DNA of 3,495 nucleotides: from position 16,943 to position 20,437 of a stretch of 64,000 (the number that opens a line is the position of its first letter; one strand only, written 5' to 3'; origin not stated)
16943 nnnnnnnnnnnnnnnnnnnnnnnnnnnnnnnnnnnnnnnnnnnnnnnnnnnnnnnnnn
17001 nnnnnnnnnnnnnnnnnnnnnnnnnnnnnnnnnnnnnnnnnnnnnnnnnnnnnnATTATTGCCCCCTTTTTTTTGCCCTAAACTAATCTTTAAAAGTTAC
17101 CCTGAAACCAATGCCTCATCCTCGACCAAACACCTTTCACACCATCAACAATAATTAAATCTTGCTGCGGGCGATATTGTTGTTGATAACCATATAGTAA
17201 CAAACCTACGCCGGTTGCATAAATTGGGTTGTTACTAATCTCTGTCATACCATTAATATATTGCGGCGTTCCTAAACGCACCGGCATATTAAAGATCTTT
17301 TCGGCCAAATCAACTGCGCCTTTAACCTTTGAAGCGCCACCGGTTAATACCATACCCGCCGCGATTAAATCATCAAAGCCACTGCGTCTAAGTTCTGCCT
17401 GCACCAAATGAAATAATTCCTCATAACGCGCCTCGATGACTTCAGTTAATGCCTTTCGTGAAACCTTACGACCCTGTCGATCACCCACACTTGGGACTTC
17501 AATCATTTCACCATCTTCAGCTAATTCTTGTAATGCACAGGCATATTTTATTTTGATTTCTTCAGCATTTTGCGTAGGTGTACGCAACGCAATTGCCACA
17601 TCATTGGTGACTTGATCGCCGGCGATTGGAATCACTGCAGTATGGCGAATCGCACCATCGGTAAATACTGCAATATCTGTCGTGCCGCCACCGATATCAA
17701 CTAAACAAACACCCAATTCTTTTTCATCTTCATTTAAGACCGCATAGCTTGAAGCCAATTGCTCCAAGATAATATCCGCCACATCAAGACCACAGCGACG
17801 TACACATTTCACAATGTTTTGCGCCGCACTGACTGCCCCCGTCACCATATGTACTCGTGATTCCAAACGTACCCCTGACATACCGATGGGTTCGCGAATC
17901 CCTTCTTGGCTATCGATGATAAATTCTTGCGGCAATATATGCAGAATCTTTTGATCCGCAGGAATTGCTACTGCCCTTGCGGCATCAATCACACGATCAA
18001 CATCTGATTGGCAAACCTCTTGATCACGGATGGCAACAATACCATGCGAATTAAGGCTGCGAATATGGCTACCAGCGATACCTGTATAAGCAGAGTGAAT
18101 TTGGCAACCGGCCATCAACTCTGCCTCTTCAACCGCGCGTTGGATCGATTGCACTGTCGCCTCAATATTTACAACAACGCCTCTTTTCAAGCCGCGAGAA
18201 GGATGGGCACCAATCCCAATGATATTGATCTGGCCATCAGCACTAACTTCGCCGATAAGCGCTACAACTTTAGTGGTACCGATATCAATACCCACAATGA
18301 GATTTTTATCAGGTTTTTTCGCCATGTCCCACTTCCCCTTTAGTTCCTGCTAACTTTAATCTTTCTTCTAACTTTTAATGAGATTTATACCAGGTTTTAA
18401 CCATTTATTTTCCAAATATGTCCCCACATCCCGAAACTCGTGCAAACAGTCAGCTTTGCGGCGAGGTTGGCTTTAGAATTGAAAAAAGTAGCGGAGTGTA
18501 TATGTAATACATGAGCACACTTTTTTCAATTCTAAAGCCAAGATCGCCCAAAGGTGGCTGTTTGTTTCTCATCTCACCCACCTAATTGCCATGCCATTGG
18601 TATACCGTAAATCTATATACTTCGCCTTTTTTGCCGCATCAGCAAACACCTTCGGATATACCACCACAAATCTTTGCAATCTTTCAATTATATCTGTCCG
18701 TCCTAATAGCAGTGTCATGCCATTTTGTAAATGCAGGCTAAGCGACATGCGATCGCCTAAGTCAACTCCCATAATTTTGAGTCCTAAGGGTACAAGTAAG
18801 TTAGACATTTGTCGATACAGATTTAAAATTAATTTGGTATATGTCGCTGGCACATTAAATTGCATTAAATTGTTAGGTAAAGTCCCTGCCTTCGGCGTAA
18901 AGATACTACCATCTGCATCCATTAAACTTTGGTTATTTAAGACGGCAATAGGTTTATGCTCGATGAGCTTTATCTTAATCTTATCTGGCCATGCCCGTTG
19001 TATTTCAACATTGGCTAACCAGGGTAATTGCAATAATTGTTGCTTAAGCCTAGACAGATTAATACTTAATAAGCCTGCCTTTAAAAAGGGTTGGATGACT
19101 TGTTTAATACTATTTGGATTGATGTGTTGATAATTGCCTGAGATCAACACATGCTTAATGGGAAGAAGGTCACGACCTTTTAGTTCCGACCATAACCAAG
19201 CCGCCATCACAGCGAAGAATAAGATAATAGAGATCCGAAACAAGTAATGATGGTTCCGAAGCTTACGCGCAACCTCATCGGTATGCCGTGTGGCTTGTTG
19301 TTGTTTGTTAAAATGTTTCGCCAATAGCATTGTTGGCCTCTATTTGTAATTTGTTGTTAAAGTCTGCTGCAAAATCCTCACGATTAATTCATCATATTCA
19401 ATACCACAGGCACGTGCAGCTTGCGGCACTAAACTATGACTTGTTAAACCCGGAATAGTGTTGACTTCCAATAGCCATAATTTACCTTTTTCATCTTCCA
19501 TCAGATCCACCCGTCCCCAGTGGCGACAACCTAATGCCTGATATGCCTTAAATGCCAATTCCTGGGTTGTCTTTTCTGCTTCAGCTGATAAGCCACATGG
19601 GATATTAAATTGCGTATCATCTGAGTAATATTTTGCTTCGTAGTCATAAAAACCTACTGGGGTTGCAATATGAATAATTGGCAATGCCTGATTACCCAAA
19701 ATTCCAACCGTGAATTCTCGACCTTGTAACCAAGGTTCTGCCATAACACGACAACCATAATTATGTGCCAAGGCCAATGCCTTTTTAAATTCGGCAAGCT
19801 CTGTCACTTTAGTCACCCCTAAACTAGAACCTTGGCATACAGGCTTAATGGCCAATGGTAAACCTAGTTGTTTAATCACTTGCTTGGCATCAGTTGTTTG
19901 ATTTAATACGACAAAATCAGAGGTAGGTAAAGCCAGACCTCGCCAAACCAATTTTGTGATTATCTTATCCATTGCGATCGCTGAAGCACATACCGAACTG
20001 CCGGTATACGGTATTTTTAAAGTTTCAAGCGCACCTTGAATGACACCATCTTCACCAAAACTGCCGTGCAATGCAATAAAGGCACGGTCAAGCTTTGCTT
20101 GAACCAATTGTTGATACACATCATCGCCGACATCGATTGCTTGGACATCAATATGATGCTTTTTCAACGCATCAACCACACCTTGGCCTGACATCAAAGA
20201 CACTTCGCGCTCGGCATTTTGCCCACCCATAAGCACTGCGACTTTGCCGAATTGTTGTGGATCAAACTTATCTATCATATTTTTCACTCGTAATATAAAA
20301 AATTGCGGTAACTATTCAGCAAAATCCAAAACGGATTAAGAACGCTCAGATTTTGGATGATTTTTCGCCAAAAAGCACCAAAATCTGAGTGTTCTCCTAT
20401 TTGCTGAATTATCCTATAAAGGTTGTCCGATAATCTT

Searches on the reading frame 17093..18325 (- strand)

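Call 42: search_protein_families(library=pfam, proteins=[window:17093-18325:-], max_evalue=0.0001)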
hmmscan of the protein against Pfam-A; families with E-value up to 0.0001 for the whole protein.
window:17093-18325:- (411 aa): 4 families
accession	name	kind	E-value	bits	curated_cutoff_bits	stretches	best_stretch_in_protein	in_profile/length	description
PF14450.12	FtsA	-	1.1e-54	184.6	31.8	2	207-374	1-127/127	Cell division protein FtsA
PF02491.25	SHS2_FTSA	-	3.6e-33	114.2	25.4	1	85-162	1-79/79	SHS2 domain inserted in FTSA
PF06723.19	MreB_Mbl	-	3.3e-14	52.9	27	1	173-352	114-304/327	MreB/Mbl protein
PF06277.17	EutA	-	1.5e-06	27.8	27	1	200-257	139-197/475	Ethanolamine utilisation protein EutA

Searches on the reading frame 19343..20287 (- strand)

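Call 42: search_protein_families(library=pfam, proteins=[window:19343-20287:-], max_evalue=0.0001)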
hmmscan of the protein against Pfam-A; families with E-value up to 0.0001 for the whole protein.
window:19343-20287:- (315 aa): 4 families
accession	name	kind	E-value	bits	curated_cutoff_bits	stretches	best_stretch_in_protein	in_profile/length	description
PF07478.18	Dala_Dala_lig_C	-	2.1e-56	191.1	24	1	115-307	2-204/204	D-ala D-ala ligase C-terminus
PF01820.27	Dala_Dala_lig_N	-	8.1e-22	78.4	34.6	2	62-97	86-121/121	D-ala D-ala ligase N-terminus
PF13535.11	ATP-grasp_4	-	5.6e-06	26.5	27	1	143-277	3-150/160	ATP-grasp domain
PF02222.28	ATP-grasp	-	1.5e-05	25.2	27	1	118-273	6-157/179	ATP-grasp domain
